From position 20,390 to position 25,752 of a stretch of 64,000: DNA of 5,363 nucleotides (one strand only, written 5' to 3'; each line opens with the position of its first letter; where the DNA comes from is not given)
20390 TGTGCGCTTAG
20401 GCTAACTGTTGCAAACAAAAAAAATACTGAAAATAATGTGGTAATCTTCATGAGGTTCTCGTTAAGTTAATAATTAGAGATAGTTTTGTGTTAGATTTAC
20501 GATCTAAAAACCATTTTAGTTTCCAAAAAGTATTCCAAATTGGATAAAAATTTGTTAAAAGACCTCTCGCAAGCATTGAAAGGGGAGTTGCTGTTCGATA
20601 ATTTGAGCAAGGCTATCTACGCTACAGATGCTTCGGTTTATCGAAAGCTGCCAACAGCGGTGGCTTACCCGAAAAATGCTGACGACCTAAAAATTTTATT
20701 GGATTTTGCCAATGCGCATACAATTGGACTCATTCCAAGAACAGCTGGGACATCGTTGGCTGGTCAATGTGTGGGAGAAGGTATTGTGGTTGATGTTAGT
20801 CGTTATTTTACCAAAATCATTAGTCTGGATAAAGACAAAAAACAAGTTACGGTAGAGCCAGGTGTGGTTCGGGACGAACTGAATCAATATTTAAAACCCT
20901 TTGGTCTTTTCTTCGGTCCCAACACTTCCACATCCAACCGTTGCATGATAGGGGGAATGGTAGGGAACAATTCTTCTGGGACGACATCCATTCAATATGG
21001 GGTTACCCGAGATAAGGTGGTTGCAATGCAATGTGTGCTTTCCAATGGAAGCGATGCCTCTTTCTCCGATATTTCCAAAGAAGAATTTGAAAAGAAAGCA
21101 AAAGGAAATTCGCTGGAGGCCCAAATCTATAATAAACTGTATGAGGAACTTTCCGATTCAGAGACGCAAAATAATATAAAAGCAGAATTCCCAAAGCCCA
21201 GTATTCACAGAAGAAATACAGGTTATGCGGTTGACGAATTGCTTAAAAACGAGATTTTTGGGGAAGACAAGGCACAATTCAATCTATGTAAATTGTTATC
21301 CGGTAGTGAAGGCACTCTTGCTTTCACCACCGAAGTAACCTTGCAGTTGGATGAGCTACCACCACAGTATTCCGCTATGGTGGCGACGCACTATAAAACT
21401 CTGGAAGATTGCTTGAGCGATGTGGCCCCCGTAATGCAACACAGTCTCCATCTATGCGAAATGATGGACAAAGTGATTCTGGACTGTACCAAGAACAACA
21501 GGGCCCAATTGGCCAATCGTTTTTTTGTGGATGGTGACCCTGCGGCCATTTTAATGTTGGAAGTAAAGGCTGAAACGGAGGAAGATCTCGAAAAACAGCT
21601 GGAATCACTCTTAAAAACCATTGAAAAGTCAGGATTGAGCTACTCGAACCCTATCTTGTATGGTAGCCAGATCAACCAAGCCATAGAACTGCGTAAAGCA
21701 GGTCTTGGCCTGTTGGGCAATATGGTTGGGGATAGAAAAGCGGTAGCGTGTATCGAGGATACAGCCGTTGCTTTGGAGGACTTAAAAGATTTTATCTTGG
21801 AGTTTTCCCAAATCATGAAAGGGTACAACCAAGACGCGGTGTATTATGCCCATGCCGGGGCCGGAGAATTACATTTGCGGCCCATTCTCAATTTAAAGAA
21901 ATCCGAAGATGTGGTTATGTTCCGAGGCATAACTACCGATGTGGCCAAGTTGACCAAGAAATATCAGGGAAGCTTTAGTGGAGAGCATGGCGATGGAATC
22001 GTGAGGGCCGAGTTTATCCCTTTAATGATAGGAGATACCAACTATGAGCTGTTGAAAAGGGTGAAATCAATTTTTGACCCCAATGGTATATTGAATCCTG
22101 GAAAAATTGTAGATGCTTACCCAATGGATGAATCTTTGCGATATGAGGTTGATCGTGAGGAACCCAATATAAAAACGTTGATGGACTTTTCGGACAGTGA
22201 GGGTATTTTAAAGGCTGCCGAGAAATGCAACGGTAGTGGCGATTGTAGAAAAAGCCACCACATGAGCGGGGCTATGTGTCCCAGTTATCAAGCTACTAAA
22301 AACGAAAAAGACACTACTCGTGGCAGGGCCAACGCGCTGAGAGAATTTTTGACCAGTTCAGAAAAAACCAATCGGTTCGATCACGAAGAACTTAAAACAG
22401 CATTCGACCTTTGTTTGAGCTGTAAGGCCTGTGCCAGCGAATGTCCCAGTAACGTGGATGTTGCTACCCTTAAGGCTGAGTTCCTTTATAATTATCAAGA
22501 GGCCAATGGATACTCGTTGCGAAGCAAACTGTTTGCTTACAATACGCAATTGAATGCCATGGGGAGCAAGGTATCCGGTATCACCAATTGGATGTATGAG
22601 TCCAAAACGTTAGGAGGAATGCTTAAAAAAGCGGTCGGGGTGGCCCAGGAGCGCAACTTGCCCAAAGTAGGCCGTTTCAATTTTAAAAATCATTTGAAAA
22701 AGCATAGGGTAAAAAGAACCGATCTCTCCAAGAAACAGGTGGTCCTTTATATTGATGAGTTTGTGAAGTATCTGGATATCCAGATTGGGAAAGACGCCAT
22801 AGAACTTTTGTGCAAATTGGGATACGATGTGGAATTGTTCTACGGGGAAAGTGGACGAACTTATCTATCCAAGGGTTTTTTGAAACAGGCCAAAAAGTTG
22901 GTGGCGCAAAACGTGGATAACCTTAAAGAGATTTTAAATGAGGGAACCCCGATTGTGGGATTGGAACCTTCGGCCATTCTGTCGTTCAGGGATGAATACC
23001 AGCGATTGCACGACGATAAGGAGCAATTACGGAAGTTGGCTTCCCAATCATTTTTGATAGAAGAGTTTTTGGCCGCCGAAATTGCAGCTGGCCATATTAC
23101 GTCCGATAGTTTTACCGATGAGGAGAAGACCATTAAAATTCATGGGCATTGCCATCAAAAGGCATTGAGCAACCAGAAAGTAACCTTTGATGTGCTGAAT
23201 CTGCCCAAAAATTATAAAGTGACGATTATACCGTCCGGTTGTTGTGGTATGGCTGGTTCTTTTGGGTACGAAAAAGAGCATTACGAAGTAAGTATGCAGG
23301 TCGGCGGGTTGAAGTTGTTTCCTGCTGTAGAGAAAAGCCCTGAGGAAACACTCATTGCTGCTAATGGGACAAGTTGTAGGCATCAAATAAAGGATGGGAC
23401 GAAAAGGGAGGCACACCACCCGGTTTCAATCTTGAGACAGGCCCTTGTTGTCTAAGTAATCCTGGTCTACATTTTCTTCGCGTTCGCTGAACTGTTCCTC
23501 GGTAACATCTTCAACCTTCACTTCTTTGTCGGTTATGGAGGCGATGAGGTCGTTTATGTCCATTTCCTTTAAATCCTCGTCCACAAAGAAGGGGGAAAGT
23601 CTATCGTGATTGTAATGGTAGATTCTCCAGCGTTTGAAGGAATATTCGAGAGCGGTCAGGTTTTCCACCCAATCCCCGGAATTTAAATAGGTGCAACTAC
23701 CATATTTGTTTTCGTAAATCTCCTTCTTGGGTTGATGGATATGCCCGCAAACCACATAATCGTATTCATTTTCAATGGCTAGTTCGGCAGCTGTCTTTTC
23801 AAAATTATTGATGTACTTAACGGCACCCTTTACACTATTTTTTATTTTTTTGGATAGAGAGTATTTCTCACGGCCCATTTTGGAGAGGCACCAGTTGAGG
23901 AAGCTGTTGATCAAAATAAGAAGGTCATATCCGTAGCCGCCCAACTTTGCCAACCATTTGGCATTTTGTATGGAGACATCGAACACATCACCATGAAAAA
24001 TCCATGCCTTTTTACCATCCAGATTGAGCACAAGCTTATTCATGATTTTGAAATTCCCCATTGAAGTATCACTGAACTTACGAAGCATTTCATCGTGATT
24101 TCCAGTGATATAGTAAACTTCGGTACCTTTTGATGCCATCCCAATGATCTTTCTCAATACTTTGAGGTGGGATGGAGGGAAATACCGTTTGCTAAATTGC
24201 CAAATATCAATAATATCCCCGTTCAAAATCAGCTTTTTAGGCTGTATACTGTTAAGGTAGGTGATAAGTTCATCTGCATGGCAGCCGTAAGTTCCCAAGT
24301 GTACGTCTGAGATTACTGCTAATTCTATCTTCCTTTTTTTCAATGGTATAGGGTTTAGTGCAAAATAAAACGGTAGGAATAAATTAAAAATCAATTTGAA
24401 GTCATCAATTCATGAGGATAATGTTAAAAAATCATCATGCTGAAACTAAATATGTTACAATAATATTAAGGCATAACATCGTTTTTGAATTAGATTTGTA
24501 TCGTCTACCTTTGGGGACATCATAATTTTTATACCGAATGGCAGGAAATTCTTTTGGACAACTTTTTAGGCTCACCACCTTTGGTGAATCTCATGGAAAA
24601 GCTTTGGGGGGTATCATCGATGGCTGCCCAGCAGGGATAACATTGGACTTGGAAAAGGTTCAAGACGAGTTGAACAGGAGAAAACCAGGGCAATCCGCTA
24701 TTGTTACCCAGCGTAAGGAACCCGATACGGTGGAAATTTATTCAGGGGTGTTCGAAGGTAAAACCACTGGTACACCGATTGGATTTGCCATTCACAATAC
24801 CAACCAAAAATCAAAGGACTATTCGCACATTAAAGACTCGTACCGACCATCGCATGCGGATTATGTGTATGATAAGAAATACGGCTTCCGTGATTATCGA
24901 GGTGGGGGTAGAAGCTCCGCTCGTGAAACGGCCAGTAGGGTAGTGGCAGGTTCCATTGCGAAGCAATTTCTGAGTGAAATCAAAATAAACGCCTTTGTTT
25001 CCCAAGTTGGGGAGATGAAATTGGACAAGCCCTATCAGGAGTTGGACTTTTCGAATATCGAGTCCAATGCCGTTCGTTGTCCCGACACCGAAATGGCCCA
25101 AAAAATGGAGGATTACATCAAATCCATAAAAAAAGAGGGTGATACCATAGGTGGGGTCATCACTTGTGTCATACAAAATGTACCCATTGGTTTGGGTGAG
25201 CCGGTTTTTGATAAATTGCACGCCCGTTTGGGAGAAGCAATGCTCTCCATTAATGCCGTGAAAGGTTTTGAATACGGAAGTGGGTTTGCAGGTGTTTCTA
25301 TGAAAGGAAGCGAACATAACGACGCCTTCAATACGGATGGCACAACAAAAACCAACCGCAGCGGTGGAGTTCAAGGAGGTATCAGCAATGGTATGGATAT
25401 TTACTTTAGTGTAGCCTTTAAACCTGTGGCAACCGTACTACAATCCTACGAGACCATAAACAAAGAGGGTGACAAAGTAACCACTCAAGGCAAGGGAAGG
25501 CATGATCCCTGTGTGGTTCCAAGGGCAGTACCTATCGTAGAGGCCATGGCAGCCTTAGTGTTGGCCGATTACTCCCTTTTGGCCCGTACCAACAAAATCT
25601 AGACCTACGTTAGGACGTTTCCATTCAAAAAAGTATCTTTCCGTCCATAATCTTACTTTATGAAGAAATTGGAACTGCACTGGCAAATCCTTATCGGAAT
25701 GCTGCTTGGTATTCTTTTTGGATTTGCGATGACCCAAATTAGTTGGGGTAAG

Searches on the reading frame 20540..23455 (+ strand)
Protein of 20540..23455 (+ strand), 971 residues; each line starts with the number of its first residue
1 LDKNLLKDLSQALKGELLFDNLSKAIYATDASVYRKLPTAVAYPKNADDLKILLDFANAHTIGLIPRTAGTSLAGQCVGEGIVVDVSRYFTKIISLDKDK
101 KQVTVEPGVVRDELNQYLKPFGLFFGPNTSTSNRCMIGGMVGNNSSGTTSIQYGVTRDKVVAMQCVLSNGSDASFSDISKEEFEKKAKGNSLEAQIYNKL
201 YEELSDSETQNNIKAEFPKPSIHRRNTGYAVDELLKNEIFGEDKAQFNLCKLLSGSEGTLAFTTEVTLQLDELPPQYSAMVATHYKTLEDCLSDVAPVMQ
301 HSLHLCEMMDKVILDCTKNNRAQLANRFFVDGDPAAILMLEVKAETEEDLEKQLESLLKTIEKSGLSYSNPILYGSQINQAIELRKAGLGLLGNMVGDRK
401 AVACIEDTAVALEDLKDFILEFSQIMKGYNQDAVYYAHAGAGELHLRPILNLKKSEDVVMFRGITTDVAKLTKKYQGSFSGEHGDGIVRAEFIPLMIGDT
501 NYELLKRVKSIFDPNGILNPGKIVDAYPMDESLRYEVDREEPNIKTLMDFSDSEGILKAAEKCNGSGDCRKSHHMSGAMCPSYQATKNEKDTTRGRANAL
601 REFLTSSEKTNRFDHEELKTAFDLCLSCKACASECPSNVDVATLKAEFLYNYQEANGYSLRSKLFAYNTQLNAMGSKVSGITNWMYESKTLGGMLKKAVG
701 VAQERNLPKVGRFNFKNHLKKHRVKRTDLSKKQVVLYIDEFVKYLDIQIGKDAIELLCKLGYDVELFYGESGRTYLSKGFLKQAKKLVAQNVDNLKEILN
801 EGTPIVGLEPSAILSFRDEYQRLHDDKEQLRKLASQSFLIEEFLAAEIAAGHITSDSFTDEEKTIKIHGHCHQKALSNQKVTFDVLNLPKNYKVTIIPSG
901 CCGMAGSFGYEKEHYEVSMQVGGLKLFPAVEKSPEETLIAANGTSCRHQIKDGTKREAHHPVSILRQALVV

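Call 56: search_protein_families(library=ncbifam, proteins=[window:20540-23455:+], max_evalue=1e-10)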
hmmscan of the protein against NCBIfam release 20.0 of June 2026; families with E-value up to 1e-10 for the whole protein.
window:20540-23455:+ (971 aa): 7 families
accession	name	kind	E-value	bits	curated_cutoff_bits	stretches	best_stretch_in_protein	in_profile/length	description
NF049975.1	2HglutDHaseYdiJ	equivalog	1.5e-191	638.7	1350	2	8-610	21-624/1018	D-2-hydroxyglutarate dehydrogenase YdiJ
NF008369.0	PRK11168.1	equivalog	1.6e-64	218.3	278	1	614-970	49-400/401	anaerobic glycerol-3-phosphate dehydrogenase subunit C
TIGR00387.1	glcD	equivalog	6.8e-62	209.6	567.9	2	243-522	143-413/413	glycolate oxidase subunit GlcD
TIGR03379.1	glycerol3P_GlpC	equivalog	4.3e-49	167.3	279.9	1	618-969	47-396/397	anaerobic glycerol-3-phosphate dehydrogenase subunit GlpC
NF008408.0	PRK11230.1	equivalog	2.9e-39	134.9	897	2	5-171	21-190/499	glycolate oxidase subunit GlcD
NF045670.1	quin_L_LdhH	equivalog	3.5e-24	85.1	800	1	615-959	346-694/706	L-lactate dehydrogenase (quinone) large subunit LdhH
NF008434.0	PRK11274.1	equivalog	5.1e-14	52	333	1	576-969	31-407/409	glycolate oxidase subunit GlcF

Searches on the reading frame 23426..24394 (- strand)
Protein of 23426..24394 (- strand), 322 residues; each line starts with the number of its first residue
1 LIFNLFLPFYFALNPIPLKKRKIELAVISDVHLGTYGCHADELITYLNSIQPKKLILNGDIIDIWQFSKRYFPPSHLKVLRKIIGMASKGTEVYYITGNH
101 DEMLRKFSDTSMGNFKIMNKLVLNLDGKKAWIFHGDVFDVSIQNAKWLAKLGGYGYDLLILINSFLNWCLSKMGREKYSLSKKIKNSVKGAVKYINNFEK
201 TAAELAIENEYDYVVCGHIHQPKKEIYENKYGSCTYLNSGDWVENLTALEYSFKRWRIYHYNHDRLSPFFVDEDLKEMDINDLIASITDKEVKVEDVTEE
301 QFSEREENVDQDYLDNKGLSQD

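Call 56: search_protein_families(library=ncbifam, proteins=[window:23426-24394:-], max_evalue=1e-10)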
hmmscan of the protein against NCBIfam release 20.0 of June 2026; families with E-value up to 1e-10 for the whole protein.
window:23426-24394:- (322 aa): 1 family
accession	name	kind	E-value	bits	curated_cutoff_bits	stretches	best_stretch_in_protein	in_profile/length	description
NF003743.0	PRK05340.1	equivalog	3e-15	56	134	1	25-258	4-236/242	UDP-2,3-diacylglucosamine diphosphatase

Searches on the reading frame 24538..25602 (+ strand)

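Call 56: search_protein_families(library=ncbifam, proteins=[window:24538-25602:+], max_evalue=1e-10)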
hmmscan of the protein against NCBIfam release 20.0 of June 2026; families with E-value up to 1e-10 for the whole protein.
window:24538-25602:+ (354 aa): 3 families
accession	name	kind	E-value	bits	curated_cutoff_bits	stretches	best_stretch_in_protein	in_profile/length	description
NF003793.1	PRK05382.1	equivalog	1.9e-147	490.6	321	1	11-347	1-343/344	chorismate synthase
TIGR00033.1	aroC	equivalog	3.8e-144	480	212.2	1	10-349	1-347/351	chorismate synthase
NF009113.0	PRK12463.1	equivalog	4.7e-57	193.7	799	1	11-344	2-362/390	chorismate synthase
